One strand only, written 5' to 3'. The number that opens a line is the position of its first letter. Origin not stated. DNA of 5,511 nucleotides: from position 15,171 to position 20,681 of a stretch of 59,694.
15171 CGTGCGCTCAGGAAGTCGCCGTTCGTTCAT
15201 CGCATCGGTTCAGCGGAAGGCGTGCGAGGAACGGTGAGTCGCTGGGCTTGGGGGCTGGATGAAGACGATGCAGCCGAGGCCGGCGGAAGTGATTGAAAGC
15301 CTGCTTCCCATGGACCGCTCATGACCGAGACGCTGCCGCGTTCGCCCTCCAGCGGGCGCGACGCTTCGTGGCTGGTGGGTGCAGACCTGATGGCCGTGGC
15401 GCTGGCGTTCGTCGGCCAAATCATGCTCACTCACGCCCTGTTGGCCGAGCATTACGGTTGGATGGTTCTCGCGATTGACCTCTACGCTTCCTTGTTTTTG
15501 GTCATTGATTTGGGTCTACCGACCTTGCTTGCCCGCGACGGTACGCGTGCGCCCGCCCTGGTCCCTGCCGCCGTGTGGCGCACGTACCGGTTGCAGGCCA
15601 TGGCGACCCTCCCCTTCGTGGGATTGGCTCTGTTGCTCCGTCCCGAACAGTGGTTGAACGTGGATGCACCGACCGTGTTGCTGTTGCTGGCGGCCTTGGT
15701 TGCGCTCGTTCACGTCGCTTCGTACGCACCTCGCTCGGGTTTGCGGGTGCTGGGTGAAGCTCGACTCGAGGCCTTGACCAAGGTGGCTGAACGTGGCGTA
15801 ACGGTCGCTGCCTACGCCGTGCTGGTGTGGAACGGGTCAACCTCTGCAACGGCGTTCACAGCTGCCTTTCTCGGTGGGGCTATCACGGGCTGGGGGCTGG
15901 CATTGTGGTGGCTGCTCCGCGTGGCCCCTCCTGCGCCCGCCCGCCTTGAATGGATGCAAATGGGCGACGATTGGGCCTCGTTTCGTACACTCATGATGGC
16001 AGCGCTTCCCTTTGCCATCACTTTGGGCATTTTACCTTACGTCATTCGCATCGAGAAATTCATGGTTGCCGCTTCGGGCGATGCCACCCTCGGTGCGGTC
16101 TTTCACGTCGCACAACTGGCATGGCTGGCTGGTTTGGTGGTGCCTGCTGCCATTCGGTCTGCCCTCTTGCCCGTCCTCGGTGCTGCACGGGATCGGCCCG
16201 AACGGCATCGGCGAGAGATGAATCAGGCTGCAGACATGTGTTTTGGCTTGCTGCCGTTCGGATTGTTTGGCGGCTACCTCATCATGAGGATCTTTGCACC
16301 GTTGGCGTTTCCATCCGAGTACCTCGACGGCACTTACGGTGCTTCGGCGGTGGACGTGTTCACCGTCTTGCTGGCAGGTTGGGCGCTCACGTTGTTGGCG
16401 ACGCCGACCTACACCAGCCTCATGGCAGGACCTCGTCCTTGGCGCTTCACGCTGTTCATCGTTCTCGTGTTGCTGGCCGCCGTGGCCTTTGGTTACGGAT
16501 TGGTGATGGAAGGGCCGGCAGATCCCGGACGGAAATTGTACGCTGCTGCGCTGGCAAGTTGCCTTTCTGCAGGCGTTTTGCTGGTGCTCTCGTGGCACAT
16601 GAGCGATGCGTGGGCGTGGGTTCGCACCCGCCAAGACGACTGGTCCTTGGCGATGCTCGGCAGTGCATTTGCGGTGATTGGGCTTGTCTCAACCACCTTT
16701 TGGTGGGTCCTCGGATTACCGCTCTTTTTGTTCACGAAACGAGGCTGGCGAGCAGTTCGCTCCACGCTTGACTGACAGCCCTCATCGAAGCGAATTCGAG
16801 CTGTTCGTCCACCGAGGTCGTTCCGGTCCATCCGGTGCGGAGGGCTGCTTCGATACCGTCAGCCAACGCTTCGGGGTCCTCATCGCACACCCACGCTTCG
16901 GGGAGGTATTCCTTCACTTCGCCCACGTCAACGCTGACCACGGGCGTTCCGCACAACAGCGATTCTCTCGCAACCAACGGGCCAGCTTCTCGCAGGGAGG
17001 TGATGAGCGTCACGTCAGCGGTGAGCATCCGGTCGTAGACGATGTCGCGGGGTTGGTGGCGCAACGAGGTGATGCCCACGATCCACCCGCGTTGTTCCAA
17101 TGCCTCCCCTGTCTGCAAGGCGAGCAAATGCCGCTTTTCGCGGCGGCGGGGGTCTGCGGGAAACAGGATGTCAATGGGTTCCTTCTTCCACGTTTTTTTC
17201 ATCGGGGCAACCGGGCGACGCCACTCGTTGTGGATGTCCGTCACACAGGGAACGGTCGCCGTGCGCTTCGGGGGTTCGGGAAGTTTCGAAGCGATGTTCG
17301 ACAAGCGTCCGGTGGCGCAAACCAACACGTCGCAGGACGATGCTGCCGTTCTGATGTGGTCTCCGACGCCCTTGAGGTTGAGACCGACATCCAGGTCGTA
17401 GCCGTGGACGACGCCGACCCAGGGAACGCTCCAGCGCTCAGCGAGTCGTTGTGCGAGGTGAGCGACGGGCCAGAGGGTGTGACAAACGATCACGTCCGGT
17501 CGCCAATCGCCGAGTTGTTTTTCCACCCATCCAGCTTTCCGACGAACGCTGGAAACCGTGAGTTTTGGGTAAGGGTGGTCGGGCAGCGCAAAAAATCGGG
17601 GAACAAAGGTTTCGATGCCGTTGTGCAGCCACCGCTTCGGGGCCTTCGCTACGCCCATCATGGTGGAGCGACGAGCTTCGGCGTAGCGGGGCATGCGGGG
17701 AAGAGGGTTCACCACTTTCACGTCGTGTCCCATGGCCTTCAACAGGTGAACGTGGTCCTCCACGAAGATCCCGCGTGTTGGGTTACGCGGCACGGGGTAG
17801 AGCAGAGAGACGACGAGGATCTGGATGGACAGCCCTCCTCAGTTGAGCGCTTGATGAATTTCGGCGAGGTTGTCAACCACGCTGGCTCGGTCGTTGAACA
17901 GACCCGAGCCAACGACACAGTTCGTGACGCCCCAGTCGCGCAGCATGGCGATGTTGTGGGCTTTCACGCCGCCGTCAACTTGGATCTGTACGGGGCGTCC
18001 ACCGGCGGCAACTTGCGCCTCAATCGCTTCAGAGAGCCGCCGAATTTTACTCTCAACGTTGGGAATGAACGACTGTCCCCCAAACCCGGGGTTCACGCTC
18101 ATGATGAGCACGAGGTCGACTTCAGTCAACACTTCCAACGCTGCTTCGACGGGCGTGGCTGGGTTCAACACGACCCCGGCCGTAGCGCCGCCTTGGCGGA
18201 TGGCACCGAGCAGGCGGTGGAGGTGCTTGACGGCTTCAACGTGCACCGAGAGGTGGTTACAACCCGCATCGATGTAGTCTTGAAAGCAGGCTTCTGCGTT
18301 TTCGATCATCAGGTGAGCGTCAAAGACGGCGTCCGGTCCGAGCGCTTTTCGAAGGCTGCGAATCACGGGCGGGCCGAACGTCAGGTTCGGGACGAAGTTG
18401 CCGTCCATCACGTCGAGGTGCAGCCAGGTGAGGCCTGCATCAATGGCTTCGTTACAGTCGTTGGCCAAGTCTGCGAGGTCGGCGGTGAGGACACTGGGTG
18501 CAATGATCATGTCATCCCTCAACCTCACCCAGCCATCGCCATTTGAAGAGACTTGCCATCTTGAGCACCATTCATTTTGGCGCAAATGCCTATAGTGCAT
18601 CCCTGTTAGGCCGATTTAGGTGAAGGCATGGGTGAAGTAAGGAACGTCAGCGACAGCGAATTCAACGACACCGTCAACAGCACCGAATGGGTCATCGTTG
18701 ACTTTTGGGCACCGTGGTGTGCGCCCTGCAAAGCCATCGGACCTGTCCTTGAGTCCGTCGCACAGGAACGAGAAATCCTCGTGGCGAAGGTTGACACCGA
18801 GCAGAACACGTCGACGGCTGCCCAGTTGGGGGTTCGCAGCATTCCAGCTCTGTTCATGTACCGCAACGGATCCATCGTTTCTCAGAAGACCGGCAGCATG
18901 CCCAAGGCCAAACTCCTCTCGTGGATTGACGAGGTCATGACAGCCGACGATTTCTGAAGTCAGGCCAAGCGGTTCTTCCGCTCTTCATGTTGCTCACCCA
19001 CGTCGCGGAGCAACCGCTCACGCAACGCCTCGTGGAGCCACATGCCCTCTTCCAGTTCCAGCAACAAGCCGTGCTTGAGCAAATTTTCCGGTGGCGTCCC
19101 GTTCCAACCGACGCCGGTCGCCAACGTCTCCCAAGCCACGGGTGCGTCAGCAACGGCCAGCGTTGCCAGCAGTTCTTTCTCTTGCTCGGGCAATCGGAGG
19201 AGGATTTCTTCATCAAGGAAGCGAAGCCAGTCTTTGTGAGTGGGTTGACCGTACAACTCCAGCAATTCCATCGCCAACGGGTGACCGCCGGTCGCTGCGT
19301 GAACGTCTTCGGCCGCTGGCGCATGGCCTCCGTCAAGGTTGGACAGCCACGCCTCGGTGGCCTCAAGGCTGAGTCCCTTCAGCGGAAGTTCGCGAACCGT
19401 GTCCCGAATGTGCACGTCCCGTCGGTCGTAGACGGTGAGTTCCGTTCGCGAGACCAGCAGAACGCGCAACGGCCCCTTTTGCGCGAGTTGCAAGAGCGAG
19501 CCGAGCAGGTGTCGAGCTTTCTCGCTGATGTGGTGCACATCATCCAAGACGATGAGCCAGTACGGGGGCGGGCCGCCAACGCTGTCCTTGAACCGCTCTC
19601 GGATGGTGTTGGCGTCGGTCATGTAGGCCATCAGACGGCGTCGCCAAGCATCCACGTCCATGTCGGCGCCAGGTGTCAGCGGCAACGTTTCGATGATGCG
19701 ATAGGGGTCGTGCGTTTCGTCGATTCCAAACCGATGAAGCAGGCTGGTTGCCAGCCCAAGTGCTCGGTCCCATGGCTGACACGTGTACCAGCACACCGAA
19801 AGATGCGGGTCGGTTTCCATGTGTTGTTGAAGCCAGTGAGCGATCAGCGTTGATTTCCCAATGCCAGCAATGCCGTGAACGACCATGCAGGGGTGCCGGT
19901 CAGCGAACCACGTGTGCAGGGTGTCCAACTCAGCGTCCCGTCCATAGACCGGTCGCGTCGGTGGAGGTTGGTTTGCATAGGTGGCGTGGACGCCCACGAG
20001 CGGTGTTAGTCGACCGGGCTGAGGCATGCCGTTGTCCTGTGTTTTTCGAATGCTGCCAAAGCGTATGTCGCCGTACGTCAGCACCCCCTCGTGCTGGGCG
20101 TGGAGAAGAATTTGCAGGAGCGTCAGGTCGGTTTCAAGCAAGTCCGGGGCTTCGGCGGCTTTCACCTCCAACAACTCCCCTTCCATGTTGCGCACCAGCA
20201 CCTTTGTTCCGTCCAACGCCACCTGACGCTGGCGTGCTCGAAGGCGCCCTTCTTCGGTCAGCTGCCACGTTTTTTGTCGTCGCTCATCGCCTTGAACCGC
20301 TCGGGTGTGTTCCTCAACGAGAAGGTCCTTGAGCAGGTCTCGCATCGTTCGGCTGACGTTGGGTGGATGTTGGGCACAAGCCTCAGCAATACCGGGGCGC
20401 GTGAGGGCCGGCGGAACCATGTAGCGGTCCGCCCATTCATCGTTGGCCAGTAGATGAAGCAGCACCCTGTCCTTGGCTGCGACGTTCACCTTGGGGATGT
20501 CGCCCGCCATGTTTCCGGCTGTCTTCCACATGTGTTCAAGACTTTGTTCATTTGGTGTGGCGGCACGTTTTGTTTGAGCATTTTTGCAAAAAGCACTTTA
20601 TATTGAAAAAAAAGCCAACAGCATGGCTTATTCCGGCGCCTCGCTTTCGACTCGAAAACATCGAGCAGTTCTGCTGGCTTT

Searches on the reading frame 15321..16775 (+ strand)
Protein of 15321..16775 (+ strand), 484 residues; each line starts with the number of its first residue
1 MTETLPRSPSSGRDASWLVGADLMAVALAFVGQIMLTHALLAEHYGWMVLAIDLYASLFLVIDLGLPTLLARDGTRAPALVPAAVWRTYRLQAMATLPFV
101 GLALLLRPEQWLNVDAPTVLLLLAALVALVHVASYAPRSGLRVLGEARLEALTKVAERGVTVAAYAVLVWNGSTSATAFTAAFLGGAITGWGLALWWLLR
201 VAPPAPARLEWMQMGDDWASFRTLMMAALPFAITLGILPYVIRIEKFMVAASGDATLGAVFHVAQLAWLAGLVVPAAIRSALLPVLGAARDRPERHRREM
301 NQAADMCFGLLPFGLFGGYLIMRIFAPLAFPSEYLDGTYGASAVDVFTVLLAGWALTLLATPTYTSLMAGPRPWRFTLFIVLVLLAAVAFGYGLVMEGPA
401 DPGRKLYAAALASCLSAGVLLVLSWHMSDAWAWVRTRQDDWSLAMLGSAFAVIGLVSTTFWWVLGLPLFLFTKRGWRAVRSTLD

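Call 10: search_protein_families(library=pfam, proteins=[window:15321-16775:+], max_evalue=0.0001)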
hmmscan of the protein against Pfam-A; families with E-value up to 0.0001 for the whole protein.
window:15321-16775:+ (484 aa): 1 family
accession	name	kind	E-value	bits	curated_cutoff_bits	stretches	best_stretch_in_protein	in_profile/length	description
PF01943.22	Polysacc_synt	-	4.8e-06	26.6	28.2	1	12-286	2-270/274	Polysaccharide biosynthesis protein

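Call 55: search_protein_families(library=ncbifam, proteins=[window:15321-16775:+], max_evalue=0.00001)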
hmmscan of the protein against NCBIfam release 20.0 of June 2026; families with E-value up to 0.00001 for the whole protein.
window:15321-16775:+ (484 aa): 0 families

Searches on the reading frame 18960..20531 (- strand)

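Call 10: search_protein_families(library=pfam, proteins=[window:18960-20531:-], max_evalue=0.0001)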
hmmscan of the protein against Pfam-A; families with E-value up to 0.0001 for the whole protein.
window:18960-20531:- (523 aa): 4 families
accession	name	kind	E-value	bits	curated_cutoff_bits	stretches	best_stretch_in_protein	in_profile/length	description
PF13191.12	AAA_16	-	1.9e-15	58.2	32.6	1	194-357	1-166/167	AAA ATPase domain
PF13401.12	AAA_22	-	4.7e-08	33.8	27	1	213-365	5-126/130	AAA domain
PF25201.1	nSTAND6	-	3.2e-06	27.7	27.7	1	195-236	1-41/148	Novel STAND NTPase 6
PF24883.2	NPHP3_N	-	5e-05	24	24.8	0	204-362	11-164/164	Nephrocystin 3, N-terminal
